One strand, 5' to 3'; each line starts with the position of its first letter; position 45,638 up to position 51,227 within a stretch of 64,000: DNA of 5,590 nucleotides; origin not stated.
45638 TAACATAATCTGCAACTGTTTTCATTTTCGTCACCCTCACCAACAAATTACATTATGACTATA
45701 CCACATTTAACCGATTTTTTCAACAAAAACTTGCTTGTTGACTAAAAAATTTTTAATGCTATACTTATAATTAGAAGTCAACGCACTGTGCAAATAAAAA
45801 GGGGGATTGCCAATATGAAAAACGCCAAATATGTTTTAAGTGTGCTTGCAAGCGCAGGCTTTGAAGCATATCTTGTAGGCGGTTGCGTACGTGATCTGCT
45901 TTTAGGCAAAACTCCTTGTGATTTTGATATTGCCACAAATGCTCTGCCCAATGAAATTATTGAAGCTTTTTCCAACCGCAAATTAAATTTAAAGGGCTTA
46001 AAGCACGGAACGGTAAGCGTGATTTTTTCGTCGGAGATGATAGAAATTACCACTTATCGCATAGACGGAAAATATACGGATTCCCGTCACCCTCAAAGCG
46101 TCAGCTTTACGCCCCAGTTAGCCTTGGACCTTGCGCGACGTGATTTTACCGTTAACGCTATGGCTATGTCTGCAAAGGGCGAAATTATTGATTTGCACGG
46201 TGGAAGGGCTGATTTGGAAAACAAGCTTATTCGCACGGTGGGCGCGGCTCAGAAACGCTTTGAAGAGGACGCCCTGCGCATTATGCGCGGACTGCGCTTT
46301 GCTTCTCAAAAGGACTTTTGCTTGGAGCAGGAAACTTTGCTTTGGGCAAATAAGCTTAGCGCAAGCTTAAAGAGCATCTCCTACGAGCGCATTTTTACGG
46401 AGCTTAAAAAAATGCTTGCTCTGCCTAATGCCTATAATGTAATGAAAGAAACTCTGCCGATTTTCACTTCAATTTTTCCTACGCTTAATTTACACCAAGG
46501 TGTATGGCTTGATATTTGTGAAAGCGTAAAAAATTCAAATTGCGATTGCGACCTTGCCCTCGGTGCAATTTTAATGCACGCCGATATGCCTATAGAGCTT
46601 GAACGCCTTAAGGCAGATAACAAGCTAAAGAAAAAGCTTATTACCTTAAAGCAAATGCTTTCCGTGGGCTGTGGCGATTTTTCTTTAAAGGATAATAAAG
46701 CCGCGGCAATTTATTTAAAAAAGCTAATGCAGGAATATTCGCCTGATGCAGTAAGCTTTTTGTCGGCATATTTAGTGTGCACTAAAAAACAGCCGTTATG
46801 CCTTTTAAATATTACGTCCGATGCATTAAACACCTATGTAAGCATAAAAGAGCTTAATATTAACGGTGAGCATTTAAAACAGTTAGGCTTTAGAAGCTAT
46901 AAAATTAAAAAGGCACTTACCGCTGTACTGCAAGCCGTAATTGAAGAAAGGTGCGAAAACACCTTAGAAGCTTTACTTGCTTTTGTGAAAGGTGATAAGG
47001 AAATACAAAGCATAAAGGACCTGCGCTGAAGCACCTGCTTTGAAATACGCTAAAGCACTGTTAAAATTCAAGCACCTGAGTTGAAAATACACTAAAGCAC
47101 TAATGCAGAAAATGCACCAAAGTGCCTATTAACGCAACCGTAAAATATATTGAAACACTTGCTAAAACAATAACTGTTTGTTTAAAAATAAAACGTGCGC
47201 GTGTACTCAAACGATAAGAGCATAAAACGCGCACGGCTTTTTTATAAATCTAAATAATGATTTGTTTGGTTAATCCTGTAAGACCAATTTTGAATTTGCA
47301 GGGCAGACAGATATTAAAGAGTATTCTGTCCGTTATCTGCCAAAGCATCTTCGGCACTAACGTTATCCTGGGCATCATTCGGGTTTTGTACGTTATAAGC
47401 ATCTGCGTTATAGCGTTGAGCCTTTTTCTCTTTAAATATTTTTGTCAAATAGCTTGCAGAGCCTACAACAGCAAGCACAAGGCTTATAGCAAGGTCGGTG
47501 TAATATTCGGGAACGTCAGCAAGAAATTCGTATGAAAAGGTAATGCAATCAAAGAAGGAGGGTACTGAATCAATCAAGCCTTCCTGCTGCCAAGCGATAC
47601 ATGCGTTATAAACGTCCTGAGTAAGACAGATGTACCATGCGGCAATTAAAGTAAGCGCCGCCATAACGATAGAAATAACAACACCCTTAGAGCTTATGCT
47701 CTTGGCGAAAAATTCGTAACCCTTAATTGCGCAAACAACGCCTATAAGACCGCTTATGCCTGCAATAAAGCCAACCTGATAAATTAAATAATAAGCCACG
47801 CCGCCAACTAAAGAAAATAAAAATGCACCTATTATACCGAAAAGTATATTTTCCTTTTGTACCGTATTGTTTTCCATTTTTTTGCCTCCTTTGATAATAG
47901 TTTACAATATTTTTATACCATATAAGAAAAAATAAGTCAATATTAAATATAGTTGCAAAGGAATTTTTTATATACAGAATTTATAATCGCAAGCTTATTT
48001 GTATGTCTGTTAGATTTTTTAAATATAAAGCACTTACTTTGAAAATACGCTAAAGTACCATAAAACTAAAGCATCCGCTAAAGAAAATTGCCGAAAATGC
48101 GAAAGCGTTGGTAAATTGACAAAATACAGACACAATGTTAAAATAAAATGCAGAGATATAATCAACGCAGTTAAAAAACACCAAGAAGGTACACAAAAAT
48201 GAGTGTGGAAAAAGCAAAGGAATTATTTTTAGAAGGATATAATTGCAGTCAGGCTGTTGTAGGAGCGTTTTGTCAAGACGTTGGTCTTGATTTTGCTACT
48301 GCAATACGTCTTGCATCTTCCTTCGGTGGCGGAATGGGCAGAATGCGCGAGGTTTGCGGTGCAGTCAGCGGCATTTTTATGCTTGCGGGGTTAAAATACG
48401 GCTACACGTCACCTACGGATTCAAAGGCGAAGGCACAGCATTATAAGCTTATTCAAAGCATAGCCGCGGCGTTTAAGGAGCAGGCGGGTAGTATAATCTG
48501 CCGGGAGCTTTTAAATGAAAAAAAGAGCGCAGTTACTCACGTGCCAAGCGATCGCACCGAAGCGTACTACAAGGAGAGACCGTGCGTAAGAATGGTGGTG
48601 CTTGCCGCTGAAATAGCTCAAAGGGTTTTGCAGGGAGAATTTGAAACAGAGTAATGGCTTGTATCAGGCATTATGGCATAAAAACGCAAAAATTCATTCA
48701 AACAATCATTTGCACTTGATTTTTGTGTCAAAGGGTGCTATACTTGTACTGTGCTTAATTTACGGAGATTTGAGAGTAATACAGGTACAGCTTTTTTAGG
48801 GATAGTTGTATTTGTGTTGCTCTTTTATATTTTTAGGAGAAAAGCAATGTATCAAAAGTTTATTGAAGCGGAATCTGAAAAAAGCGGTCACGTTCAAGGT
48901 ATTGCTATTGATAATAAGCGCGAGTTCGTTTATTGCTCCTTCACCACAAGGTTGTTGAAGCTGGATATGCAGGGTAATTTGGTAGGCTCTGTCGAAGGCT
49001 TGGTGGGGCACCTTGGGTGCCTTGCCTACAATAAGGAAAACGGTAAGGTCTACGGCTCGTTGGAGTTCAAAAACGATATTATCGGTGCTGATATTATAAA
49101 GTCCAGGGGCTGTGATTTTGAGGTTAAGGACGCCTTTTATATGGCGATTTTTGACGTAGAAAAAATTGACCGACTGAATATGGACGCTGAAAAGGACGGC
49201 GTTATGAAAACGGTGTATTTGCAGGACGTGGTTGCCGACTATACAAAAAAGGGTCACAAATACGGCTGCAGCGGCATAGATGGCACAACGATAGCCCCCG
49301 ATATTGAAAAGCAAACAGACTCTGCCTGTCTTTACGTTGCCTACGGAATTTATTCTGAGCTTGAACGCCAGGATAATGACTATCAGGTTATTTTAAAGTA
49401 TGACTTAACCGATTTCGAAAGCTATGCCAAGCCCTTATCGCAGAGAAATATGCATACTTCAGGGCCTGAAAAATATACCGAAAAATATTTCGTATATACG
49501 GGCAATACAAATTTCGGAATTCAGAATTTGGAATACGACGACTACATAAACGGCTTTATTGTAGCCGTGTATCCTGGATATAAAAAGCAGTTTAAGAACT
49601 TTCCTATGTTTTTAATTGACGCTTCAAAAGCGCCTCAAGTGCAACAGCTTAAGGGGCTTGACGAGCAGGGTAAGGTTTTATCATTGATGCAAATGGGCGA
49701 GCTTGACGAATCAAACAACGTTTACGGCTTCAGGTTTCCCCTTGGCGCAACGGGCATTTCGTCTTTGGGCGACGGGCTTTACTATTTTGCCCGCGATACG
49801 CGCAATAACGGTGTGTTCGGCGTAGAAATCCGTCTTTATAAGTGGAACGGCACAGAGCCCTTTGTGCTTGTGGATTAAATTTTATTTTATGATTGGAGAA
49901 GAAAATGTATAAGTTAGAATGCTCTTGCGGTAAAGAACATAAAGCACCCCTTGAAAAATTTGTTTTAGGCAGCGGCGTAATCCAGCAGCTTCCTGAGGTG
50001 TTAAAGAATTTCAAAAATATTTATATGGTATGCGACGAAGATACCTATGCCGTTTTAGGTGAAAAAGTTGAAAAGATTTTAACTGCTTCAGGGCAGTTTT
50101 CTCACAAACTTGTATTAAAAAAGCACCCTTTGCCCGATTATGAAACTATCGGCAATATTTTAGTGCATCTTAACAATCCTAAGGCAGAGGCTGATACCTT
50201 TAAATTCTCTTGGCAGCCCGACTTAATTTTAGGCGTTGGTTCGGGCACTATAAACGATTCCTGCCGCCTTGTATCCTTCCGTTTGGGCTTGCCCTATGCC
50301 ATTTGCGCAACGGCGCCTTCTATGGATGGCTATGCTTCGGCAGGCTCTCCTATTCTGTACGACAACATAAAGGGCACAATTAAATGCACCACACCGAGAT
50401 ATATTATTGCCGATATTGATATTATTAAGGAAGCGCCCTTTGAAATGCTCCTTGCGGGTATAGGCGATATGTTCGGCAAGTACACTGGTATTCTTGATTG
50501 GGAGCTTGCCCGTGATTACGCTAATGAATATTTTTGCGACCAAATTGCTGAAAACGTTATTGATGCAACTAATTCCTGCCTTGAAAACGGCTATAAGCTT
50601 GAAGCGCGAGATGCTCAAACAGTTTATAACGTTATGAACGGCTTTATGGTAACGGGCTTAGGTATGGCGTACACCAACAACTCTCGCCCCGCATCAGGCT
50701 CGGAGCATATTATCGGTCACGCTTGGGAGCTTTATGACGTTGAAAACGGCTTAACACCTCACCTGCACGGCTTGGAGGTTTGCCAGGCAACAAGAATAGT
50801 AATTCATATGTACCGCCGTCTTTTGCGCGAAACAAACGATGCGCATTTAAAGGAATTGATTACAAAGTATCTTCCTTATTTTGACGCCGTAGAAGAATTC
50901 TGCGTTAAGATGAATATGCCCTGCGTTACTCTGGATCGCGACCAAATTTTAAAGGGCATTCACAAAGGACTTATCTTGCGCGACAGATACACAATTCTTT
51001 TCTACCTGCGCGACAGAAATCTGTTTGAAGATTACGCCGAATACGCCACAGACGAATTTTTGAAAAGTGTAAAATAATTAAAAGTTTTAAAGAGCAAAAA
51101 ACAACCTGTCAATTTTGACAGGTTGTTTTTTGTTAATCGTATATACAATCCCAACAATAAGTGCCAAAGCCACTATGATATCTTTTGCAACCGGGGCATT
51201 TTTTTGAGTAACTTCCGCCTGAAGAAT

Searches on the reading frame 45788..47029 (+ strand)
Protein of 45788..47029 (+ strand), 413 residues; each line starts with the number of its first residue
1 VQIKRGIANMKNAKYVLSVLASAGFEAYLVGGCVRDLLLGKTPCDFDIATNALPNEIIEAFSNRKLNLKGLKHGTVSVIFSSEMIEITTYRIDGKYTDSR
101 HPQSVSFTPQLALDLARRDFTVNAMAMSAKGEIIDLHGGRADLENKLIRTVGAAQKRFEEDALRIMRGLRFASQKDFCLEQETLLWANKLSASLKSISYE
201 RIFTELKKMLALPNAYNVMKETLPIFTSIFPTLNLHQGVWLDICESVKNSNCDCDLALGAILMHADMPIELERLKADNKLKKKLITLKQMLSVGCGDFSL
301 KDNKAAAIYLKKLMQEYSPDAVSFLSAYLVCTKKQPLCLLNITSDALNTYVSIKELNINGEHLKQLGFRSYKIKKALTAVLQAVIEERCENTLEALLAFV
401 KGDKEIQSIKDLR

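Call 78: search_protein_families(library=pfam, proteins=[window:45788-47029:+], max_evalue=0.0001)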
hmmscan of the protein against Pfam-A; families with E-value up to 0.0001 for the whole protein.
window:45788-47029:+ (413 aa): 3 families
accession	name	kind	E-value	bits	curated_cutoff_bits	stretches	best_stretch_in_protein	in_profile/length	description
PF01743.26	PolyA_pol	-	3.7e-40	137.6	23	1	27-149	1-126/126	Poly A polymerase head domain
PF12627.12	PolyA_pol_RNAbd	-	9.7e-08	32.1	22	1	176-220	1-45/64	Probable RNA and SrmB- binding site of polymerase A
PF13735.12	tRNA_NucTran2_2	-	2.4e-06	28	27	1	351-400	98-149/149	tRNA nucleotidyltransferase domain 2 putative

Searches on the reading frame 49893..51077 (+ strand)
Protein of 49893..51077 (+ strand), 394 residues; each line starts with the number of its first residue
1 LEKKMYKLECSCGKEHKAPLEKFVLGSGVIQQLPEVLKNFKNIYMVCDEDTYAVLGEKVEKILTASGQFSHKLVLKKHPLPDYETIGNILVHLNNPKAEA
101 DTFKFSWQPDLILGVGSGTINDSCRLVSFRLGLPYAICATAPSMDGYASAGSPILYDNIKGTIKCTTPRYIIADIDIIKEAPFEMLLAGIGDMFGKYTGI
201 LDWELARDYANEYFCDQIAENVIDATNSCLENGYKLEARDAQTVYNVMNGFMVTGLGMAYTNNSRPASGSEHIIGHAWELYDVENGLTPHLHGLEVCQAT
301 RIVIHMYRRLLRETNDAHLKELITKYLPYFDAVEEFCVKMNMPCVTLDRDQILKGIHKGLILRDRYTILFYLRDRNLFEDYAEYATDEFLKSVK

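Call 78: search_protein_families(library=pfam, proteins=[window:49893-51077:+], max_evalue=0.0001)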
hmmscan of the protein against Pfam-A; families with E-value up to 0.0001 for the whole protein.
window:49893-51077:+ (394 aa): 2 families
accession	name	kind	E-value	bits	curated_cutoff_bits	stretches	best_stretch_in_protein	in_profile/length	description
PF13685.12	Fe-ADH_2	-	1.6e-25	90.3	28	1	25-182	2-149/149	Iron-containing alcohol dehydrogenase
PF00465.25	Fe-ADH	-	4e-06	27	31.3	1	22-138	3-127/168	Iron-containing alcohol dehydrogenase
